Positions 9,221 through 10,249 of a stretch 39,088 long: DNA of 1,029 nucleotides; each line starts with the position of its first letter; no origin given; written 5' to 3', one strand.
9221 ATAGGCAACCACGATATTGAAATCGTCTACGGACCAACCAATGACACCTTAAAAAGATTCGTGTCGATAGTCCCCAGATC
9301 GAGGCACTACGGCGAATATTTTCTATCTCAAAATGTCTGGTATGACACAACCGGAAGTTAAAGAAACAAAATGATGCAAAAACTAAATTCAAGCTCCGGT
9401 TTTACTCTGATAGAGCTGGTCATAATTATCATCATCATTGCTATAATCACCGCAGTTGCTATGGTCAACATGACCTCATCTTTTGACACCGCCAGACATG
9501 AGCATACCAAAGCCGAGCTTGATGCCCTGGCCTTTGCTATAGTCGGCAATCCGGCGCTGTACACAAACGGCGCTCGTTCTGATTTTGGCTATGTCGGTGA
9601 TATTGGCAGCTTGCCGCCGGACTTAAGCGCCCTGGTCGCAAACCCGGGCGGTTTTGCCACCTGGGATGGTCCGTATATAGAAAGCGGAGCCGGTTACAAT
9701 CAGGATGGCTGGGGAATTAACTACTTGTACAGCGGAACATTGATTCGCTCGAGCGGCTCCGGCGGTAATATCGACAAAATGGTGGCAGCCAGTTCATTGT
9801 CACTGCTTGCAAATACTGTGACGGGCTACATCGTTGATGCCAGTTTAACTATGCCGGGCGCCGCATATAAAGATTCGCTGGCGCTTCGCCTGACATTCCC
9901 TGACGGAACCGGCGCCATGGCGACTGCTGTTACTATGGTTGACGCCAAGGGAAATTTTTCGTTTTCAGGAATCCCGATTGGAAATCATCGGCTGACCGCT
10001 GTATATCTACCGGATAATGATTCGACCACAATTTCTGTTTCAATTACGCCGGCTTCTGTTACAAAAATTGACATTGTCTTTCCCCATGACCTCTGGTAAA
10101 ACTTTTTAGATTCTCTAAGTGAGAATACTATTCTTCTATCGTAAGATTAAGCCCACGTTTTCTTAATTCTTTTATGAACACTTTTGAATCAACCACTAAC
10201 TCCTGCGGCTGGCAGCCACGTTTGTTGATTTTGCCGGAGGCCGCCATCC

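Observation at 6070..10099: Orphan tandem array of four paralogous, oversized GspG-like pseudopilins with C-terminal display domains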

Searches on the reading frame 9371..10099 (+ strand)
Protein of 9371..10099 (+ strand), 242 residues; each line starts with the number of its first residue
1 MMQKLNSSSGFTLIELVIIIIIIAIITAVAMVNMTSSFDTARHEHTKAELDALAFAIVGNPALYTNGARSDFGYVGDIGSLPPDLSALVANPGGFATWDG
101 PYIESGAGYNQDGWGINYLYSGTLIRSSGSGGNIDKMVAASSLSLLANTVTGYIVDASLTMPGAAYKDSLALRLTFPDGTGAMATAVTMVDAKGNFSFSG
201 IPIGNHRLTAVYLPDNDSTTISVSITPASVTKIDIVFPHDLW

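Call 3: search_protein_families(library=pfam, proteins=[window:9371-10099:+], max_evalue=1)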
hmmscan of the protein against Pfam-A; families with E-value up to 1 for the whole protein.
window:9371-10099:+ (242 aa): 6 families
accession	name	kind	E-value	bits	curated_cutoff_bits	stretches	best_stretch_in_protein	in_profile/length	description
PF07963.17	N_methyl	-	1.9e-05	24.5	21.2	1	6-31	2-27/27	Prokaryotic N-terminal methylation motif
PF13620.12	CarboxypepD_reg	-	3.8e-05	24.4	32.3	1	184-236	28-80/82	Carboxypeptidase regulatory-like domain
PF08334.16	T2SSG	-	0.00056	20.4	21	1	77-121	31-77/108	Type II secretion system (T2SS), protein G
PF16640.11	Big_3_5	-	0.00097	20.1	35.5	1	172-219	29-76/88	Bacterial Ig-like domain (group 3)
PF23193.1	NOMO_3rd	-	0.0011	19.5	27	1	185-230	59-102/120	NOMO third transthyretin-like domain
PF13715.12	CarbopepD_reg_2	-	0.14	12.7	32.2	1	188-235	28-74/88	CarboxypepD_reg-like domain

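Call 4: search_protein_families(library=ncbifam, proteins=[window:9371-10099:+], max_evalue=1)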
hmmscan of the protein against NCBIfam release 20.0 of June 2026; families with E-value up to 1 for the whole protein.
window:9371-10099:+ (242 aa): 16 families
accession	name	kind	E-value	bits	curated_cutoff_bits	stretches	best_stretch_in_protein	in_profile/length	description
TIGR01710.1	typeII_sec_gspG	equivalog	9.1e-10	38.7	88.85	1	9-121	1-102/134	type II secretion system major pseudopilin GspG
TIGR01708.2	typeII_sec_gspH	equivalog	4.9e-06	26.6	80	1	8-45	1-38/169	type II secretion system minor pseudopilin GspH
NF041775.1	typeIV_PilA_Myxo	equivalog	1.7e-05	24.9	400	1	9-54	11-56/214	type IV pilin protein PilA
NF040999.1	pilin_ComGC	equivalog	0.00055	20.1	75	1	9-45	2-38/84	competence type IV pilus major pilin ComGC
NF007862.0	PRK10574.1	equivalog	0.00076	19.6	138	1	7-32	3-28/145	prepilin peptidase-dependent pilin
NF038304.1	EPS_HpsC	equivalog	0.0017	18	200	1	5-49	17-61/318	hormogonium polysaccharide secretion pseudopilin HpsC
NF041013.1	T4P_ComGE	equivalog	0.0026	17.8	49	1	9-50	4-45/83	competence type IV pilus minor pilin ComGE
NF007800.0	PRK10506.1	equivalog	0.0035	17.2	158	1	4-33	4-33/163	prepilin peptidase-dependent protein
NF040982.1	ComGD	equivalog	0.0048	17.3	70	1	9-50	2-43/139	competence type IV pilus minor pilin ComGD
TIGR02596.1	TIGR02596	subfamily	0.0065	16.6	70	1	11-42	1-32/196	Verru_Chthon cassette protein D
TIGR02532.1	IV_pilin_GFxxxE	domain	0.028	14.3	16.3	1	9-31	2-24/24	prepilin-type N-terminal cleavage/methylation domain-containing protein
NF047827.1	T3SSXpsH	equivalog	0.068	13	160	1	10-47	2-39/145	type II secretion system protein XpsH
NF041002.1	pilin_ComGF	equivalog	0.091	13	80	1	9-44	2-36/139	competence type IV pilus minor pilin ComGF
TIGR01707.1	gspI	equivalog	0.1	13.1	44.35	1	10-42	1-33/101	type II secretion system minor pseudopilin GspI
TIGR02599.1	TIGR02599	subfamily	0.15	11.2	256.5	1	10-45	1-36/361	Verru_Chthon cassette protein C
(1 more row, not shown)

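Call 12: search_solved_structures(query=window:9371-10099:+, max_evalue=1, show_alignments=2)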
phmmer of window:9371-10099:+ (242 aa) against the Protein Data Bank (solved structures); distinct sequences matched with E-value up to 1: 14.
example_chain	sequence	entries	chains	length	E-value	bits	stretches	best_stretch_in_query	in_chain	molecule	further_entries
8pfb_G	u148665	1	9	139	5.5e-05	26.2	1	11-57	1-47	Type IV pilin PilE1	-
9egp_A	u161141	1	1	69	7.2e-05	25.8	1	1-39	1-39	Geopilin domain 1 protein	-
7tgg_A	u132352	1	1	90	0.00015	24.8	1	1-41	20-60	Geopilin domain 1 protein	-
9laa_A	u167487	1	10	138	0.037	17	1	7-35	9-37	Type IV pilin protein PilA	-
2ygt_A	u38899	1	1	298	0.037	17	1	69-168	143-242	DELTA TOXIN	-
9lab_B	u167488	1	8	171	0.048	16.6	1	8-50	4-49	MSHA major pilin subunit MshA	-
8qqj_J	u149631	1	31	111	0.074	16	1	11-62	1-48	Type IV narrow pilus major component PilA5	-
8tj2_C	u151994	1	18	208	0.082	15.8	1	11-56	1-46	Type IV major pilin protein PilA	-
6xxe_A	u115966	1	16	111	0.086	15.8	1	11-63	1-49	Uncharacterized protein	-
6xi3_AAA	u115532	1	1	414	0.32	13.9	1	127-204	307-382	Large adhesion protein (Lap) involved in biofilm formation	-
2m7g_A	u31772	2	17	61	0.34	13.8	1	11-46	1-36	Geopilin domain 1 protein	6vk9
6m3a_A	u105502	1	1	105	0.36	13.8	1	149-199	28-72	Biofilm-associated surface protein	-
5wda_A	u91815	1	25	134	0.46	13.4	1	11-57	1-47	General secretion pathway protein G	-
6xxd_A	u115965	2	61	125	0.6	13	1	11-48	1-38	PilA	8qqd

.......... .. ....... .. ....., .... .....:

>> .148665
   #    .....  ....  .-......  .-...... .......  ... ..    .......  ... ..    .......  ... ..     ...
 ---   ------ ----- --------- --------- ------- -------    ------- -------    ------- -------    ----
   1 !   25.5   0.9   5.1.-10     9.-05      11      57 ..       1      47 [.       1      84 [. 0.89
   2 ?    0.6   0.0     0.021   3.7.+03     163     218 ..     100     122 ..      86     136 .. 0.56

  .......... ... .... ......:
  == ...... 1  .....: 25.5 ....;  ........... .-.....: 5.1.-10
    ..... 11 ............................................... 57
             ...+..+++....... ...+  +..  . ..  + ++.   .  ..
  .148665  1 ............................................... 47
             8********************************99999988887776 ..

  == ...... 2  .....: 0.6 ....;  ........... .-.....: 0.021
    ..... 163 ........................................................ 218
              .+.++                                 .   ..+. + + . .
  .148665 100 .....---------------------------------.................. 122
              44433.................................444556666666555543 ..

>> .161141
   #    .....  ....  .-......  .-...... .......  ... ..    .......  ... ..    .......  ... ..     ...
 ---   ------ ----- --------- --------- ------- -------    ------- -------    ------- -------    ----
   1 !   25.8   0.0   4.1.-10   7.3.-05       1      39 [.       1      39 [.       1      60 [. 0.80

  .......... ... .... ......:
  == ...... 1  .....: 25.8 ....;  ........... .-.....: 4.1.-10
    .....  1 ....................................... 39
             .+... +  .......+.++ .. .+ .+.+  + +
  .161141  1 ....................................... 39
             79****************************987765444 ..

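Call 13: find_homologous_proteins(query=window:9371-10099:+, max_evalue=0.001)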
Query window:9371-10099:+ (242 aa): 794 proteins with E <= 0.001 among 2003 candidates; the best 120 are listed.
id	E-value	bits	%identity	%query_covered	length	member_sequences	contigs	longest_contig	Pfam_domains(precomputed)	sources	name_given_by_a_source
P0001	3.7e-148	509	97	100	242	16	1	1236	-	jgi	-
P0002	4.5e-140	483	91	100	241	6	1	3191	PF07963.18,PF13620.13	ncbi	ncbi:MAG: prepilin-type N-terminal cleavage/methylation domain-containing protein [candidate divisio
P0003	1.0e-139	482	90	100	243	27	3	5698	-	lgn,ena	-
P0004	2.9e-127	441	82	100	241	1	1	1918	PF07963.18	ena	-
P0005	7.0e-121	420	77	100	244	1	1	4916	PF07963.18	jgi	jgi:prepilin-type N-terminal cleavage/methylation domain-containing protein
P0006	9.4e-120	417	78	100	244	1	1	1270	PF07963.18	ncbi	-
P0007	9.8e-116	403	75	100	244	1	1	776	PF07963.18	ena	-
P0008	9.5e-108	377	70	100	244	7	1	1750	-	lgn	-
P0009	6.3e-99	348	63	99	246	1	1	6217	-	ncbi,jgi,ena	-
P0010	2.6e-98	346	62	100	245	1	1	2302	PF13620.13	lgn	-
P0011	7.0e-97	342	62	100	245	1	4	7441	PF07963.18,PF13620.13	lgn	-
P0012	3.3e-96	339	61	100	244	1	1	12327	-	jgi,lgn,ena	-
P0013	3.6e-96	339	62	100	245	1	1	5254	PF07963.18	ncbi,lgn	-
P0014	7.7e-96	338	62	100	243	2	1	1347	PF07963.18,PF13620.13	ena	-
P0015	1.0e-95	338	61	100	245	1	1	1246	PF07963.18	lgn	-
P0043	1.5e-87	311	58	97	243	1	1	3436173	PF07963.18,PF13620.13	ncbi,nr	ncbi:MAG: prepilin-type N-terminal cleavage/methylation domain-containing protein [Candidatus Zixiib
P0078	1.2e-83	298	55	100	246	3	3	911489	PF07963.18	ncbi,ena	-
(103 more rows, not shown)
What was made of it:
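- Some sources name family members 'general secretion pathway protein G' (call 13).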

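Call 14: find_encoding_contigs(protein=P0043, flank=10000, max_places=2)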
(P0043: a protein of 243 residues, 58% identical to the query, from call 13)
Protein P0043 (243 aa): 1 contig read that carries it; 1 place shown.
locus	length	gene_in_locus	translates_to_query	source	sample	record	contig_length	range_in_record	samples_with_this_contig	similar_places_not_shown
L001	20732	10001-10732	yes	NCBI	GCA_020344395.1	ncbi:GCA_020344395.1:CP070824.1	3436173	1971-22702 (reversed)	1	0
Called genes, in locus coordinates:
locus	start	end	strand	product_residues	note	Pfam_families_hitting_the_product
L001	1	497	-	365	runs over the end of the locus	PF02504:FA_synthesis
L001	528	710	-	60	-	PF01783:Ribosomal_L32p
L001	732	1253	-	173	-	PF02620:YceD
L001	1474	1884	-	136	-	PF02823:ATP-synt_DE_N, PF00401:ATP-synt_DE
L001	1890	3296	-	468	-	PF02874:ATP-synt_ab_N, PF00006:ATP-synt_ab, PF22919:ATP-synt_VA_C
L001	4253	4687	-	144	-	-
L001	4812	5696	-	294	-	PF01680:SOR_SNZ, PF03060:NMO (faint), PF05690:ThiG (weak)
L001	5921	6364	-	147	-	PF02082:Rrf2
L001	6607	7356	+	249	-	PF07963:N_methyl (weak)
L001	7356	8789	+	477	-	PF07963:N_methyl (faint)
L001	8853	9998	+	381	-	PF07963:N_methyl (weak)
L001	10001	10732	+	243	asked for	PF07963:N_methyl (faint), PF13620:CarboxypepD_reg (weak)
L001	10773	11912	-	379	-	PF03435:Sacchrp_dh_NADP, PF16653:Sacchrp_dh_C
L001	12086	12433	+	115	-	PF00512:HisKA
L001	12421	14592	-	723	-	-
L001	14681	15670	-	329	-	PF00348:polyprenyl_synt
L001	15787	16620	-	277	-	PF00561:Abhydrolase_1, PF12146:Hydrolase_4, PF12697:Abhydrolase_6 (weak), PF00326:Peptidase_S9 (faint)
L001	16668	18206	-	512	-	PF00117:GATase, PF07722:Peptidase_C26, PF02540:NAD_synthase, PF00958:GMP_synt_C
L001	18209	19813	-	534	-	PF00890:FAD_binding_2, PF01266:DAO (weak), PF02910:Succ_DH_flav_C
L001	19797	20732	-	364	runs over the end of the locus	PF02606:LpxK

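Call 15: find_encoding_contigs(protein=P0078, flank=10000, max_places=2)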
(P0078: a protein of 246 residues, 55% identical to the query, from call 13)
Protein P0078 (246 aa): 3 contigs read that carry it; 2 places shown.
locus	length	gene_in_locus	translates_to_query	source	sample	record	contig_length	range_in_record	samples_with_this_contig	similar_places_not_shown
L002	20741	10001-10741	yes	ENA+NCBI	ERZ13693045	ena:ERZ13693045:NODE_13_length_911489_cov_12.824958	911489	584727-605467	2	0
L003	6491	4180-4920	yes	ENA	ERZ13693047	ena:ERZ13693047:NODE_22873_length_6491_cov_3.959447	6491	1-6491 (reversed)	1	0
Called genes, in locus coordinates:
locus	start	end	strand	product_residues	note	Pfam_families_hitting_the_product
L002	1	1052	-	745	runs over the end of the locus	PF01578:Cytochrom_C_asm, PF16327:CcmF_C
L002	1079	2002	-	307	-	PF02401:LYTB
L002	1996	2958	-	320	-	PF16881:LIAS_N (weak), PF04055:Radical_SAM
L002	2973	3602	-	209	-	PF01174:SNO, PF07685:GATase_3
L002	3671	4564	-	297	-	PF01680:SOR_SNZ, PF00215:OMPdecase (faint), PF05690:ThiG (weak)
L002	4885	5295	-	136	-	PF02082:Rrf2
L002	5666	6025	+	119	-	PF01521:Fe-S_biosyn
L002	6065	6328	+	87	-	PF10652:DUF2480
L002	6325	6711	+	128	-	PF00111:Fer2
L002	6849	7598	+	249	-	PF07963:N_methyl (weak)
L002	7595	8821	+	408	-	-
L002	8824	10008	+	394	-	PF07963:N_methyl, PF01917:Flagellin_arch-type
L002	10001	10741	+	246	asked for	PF07963:N_methyl (weak)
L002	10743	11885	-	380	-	PF03435:Sacchrp_dh_NADP, PF16653:Sacchrp_dh_C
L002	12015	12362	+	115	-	PF00512:HisKA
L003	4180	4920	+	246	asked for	PF07963:N_methyl (weak)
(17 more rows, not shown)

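Call 31: find_related_loci(query=A2, collection=genome_contigs, flank=10000)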
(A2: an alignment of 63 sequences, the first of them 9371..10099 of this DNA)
Query A2 (242 aa) in genome_contigs; peptide patterns used: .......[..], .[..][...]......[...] (x = any residue, [..] = any of these).
600 stretches matched a pattern (row limit reached: there are more); 191 encode a relative of the query (tblastn E <= 1e-3); the best 80 are kept; 79 distinct loci.
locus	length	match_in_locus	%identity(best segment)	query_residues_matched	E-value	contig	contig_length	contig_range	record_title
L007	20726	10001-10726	90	1-242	9e-135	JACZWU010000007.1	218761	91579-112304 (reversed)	MAG: Candidatus Zixiibacteriota bacterium isolate B21T1B10 B21T1B10_NODE15, whole genome shotgun sequence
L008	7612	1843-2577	55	1-242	9e-94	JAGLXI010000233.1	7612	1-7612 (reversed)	MAG: Candidatus Zixiibacteriota bacterium isolate RS_12_5 ZL285.bin.5.fa_233, whole genome shotgun sequence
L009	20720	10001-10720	56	6-242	7e-92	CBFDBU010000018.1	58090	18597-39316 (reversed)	MAG TPA_asm: uncultured bacterium isolate SRR26215678_binner123_Refined_106 genome assembly, contig: ERZ25073496.278, wh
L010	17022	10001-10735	57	1-242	1e-90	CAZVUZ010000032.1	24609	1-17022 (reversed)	MAG TPA_asm: uncultured Ignavibacteriales bacterium isolate binchicken_co42_518 genome assembly, contig: NODE_2331_lengt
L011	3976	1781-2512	56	2-242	2e-90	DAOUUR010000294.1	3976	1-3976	MAG TPA_asm: bacterium isolate CSMAG_828 CSMAG_828_k141_801608_length_3976_cov_8.0000, whole genome shotgun sequence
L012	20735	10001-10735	54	1-242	2e-89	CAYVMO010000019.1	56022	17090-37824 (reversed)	MAG TPA_asm: uncultured Ignavibacteriaceae bacterium isolate SRP323688_co1_43 genome assembly, contig: NODE_1103_length_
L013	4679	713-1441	56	3-242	3e-89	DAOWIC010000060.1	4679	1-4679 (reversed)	MAG TPA_asm: Calditrichota bacterium isolate CSMAG_2033 CSMAG_2033_k141_3228146_length_4679_cov_21.0044, whole genome sh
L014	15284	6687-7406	55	6-242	7e-89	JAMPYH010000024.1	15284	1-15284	MAG: Candidatus Zixiibacteriota bacterium isolate R2F_R2FSRR_metabat.71 R2F_C2099, whole genome shotgun sequence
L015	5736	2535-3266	54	1-242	6e-89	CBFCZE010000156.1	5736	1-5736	MAG TPA_asm: uncultured bacterium isolate SRR26215683_binner13_Refined_79 genome assembly, contig: ERZ25073488.10645, wh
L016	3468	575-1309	58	1-242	5e-89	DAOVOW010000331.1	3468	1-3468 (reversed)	MAG TPA_asm: bacterium isolate CSMAG_1533 CSMAG_1533_k141_154892_length_3468_cov_51.0000, whole genome shotgun sequence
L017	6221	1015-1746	54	1-242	6e-88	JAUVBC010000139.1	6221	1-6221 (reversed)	MAG: Candidatus Zixiibacteriota bacterium isolate CSMAG_235 CSMAG_235_k127_423795_length_6221_cov_25.6262, whole genome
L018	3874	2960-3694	52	1-242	3e-88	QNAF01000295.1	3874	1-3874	MAG: Candidatus Zixiibacteriota bacterium isolate B22_G1 B22_Guay1_scaffold_22163, whole genome shotgun sequence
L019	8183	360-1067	57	10-242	1e-87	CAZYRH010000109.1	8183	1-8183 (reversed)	MAG TPA_asm: uncultured Ignavibacteriales bacterium isolate binchicken_co100_268 genome assembly, contig: NODE_14215_len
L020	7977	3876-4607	53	1-242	1e-87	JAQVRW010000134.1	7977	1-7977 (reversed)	MAG: Candidatus Zixiibacteriota bacterium isolate STF1_26 NODE_31581_length_7977_cov_3.034395_Sandtown_F1, whole genome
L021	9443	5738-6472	56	1-242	2e-87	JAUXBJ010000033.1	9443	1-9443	MAG: bacterium isolate CSMAG_2796 CSMAG_2796_k117_5057393_length_9443_cov_82.5732, whole genome shotgun sequence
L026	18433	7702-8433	55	2-242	9e-86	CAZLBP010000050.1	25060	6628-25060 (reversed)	MAG TPA_asm: uncultured Ignavibacteriales bacterium isolate SRP141376_co3_222 genome assembly, contig: NODE_5236_length_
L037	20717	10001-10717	53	7-242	7e-82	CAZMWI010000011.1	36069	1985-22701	MAG TPA_asm: uncultured Ignavibacteriaceae bacterium isolate SRP214966_co3_100 genome assembly, contig: NODE_1135_length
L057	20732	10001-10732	47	1-242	2e-75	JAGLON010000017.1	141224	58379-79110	MAG: Candidatus Zixiibacteriota bacterium isolate RS_7_36 ROV157_7.bin.36.fa_17, whole genome shotgun sequence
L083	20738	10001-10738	42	1-242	3e-66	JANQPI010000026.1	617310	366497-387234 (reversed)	MAG: Candidatus Zixiibacteriota bacterium isolate IP29b_bin.158 k99_2307807, whole genome shotgun sequence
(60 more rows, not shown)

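Call 34: predict_structure(alignment_id=A2)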
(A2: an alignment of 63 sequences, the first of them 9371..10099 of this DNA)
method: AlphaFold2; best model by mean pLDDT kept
length: 242 residues; sequences in the alignment: 63
mean_pLDDT: 80.8   pTM: 0.67
mean pLDDT of the five models: 80.8, 75.6, 72.0, 69.1, 68.9
residues with pLDDT >= 90: 23; 70-90: 191; 50-70: 23; < 50: 5
segments of 3 or more residues with pLDDT < 50: 1-3
pLDDT, mean of each block of 10 residues (from residue 1): 49 81 86 74 81 83 62 81 84 77 74 80 81 80 85 89 85 88 88 90 88 85 84 85 75
secondary structure, 60 per line:
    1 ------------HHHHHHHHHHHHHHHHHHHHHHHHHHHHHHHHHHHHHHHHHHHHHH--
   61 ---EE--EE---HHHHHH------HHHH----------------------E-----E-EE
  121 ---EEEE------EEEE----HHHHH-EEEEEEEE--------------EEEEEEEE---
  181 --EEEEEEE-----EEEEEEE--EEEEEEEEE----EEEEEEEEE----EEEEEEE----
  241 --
elements in order: H13-58 H73-78 H85-88 E124-127 E134-137 H142-146 E148-155 E170-177 E183-189 E195-201 E204-212 E217-225 E230-236
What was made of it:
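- Checked: The ~90-aa beta module is real: AF2 predicts seven strands at residues 148-236 of protein 4 with pLDDT 85-90 (call 34).
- AF2 predicts a long N-terminal helix at 13-58 (call 34).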

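Call 38: fold_search(model_id=the predicted structure, library=pdb)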
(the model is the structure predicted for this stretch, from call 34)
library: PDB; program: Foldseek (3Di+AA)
matches with E <= 10: 1509; with E <= 0.001: 28
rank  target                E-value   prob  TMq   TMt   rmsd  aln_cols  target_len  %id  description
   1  4v4c_B                1.2e-05  1.00  0.25  0.23   4.2        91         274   19  Crystal Structure of Pyrogallol-Phloroglucinol Transhydroxylase from Pelobacter acidigallici (released 2014-07-09)
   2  8bdw_A                2.8e-05  1.00  0.26  0.58   5.2        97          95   16  Crystal structure of CnaB2 domain from Lactobacillus plantarum (released 2023-02-22)
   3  8bdw_H                3.5e-05  1.00  0.26  0.57   5.1        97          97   16  Crystal structure of CnaB2 domain from Lactobacillus plantarum (released 2023-02-22)
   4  4ilt_C                4.0e-05  1.00  0.28  0.42   5.7       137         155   18  Structure of the dioxygenase domain of SACTE_2871, a novel dioxygenase carbohydrate-binding protein fusion from the ce (released 2013-05-15)
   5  4ilt_A                5.4e-05  1.00  0.29  0.43   5.3       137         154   17  Structure of the dioxygenase domain of SACTE_2871, a novel dioxygenase carbohydrate-binding protein fusion from the ce (released 2013-05-15)
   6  4ilv_A                6.9e-05  1.00  0.30  0.45   5.0       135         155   16  Structure of the dioxygenase domain of SACTE_2871, a novel dioxygenase carbohydrate-binding protein fusion from the ce (released 2013-05-15)
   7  4ilv_B                1.1e-04  1.00  0.30  0.45   5.0       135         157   16  Structure of the dioxygenase domain of SACTE_2871, a novel dioxygenase carbohydrate-binding protein fusion from the ce (released 2013-05-15)
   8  3rkp_A                1.4e-04  1.00  0.23  0.17   9.2       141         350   16  Crystal structure of BcpA*(D312A), the major pilin subunit of Bacillus cereus (released 2012-05-30)
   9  3qec                  1.5e-04  1.00  0.26  0.41   9.1       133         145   14  Crystal structure of a putative carbohydrate binding protein (PA1324) from Pseudomonas aeruginosa at 2.61 A resolution (released 2011-03-02)
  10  6yoa_A                1.7e-04  1.00  0.26  0.41   6.2       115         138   14  Lig v 1 structure and the inflammatory response to the Ole e 1 protein family (released 2020-05-13)
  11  3rkp_B                1.8e-04  1.00  0.24  0.17   9.8       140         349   14  Crystal structure of BcpA*(D312A), the major pilin subunit of Bacillus cereus (released 2012-05-30)
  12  4uzg                  2.1e-04  1.00  0.25  0.23   7.9       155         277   10  Crystal structure of group B streptococcus pilus 2b backbone protein SAK_1440 (released 2015-05-13)
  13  4yok                  2.4e-04  1.00  0.29  0.35   3.6        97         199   20  Crystal structure of a DUF3823 family protein (PARMER_04126) from Parabacteroides merdae ATCC 43184 at 1.80 A resolution (released 2015-03-25)
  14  3is0                  2.4e-04  1.00  0.28  0.18   9.9       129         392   15  Crystal structure of functional region of UafA from Staphylococcus saprophyticus in the presence of cholesterol (released 2010-09-08)
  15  2xhn_A                3.0e-04  1.00  0.27  0.14   6.3       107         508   18  Rhamnogalacturonan lyase from Aspergillus aculeatus K150A active site mutant (released 2010-09-29)
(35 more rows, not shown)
